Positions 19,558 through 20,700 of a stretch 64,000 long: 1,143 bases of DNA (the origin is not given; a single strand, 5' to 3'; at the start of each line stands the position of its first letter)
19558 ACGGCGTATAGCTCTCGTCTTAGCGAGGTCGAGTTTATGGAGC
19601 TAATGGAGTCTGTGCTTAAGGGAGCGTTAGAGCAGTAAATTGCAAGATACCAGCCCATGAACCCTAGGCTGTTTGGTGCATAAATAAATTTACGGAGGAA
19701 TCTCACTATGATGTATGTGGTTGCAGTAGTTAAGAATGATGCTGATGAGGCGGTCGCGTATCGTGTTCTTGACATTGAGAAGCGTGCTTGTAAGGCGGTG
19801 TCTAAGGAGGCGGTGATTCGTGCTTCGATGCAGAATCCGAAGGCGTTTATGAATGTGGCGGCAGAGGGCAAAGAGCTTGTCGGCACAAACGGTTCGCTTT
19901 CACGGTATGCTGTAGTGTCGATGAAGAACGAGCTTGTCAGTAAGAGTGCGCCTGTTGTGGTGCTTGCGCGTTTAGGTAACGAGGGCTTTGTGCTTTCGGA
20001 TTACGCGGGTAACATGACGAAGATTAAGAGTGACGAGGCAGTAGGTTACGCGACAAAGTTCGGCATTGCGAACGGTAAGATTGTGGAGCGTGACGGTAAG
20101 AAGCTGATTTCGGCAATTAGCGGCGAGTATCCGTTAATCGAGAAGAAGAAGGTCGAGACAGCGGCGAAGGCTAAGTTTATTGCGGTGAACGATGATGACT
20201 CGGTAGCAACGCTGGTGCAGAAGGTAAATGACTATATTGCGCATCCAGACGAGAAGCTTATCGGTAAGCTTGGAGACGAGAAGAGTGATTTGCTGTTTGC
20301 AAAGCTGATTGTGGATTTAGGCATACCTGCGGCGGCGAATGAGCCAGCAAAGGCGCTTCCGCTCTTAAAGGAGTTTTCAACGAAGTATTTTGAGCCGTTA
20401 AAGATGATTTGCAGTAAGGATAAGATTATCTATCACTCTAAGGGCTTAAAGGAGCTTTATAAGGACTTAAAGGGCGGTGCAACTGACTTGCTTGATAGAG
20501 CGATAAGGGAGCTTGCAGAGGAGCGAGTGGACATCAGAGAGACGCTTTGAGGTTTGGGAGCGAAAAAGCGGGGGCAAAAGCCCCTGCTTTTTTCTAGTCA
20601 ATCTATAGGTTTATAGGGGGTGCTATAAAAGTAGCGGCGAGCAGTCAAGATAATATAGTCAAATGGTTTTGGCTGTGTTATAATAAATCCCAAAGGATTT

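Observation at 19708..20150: One ~65-aa module recurs at the N-terminus of about 18 proteins in this window, sometimes in tandem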

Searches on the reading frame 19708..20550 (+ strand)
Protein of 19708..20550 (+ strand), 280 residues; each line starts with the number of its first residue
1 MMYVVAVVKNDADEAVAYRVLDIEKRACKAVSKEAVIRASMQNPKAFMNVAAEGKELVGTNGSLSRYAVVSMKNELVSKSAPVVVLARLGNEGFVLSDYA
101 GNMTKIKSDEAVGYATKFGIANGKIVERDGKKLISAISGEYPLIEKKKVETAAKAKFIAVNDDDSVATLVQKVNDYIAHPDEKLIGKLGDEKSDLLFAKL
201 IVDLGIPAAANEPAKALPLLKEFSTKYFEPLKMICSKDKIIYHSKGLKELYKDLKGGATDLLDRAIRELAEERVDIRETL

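Call 5: search_protein_families(library=pfam, proteins=[window:19708-20550:+], max_evalue=0.1)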
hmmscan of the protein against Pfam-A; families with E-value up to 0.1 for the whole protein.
window:19708-20550:+ (280 aa): 0 families

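Call 12: find_homologous_proteins(query=window:19708-20550:+, max_evalue=0.001)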
Query window:19708-20550:+ (280 aa): 139 proteins with E <= 0.001 among 6416 candidates; the best 120 are listed.
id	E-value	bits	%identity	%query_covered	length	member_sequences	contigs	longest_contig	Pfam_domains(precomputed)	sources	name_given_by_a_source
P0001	1.2e-171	587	100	100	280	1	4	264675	-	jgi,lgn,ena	jgi:hypothetical protein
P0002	4.1e-171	585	99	100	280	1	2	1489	-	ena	-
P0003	7.6e-171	584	99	100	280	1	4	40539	-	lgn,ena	-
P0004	8.5e-171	584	99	100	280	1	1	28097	-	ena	-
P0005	2.2e-170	583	99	100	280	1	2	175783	-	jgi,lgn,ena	-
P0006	2.2e-170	583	99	100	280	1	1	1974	-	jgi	-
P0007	2.5e-170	583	99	100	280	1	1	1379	-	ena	-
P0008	3.1e-170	582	99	100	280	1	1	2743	-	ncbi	-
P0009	3.5e-170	582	99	100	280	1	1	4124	-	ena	-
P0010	5.9e-170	581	99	100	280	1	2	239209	-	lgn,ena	-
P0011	6.4e-170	581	99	100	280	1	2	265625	-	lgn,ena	-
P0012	6.4e-170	581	99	100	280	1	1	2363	-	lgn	-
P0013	7.0e-170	581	99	100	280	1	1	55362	-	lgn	-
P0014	8.0e-170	581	99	100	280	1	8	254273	-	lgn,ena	-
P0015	8.5e-170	581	98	100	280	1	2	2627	-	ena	-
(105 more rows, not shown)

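Call 19: search_protein_families(library=phrogs, proteins=[window:19708-20550:+], max_evalue=0.01)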
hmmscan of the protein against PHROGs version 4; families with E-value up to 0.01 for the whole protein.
window:19708-20550:+ (280 aa): 0 families

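Call 72: search_protein_families(library=ncbifam, proteins=[window:19708-20550:+], max_evalue=0.01)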
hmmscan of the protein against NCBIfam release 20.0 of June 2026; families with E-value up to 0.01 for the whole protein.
window:19708-20550:+ (280 aa): 0 families
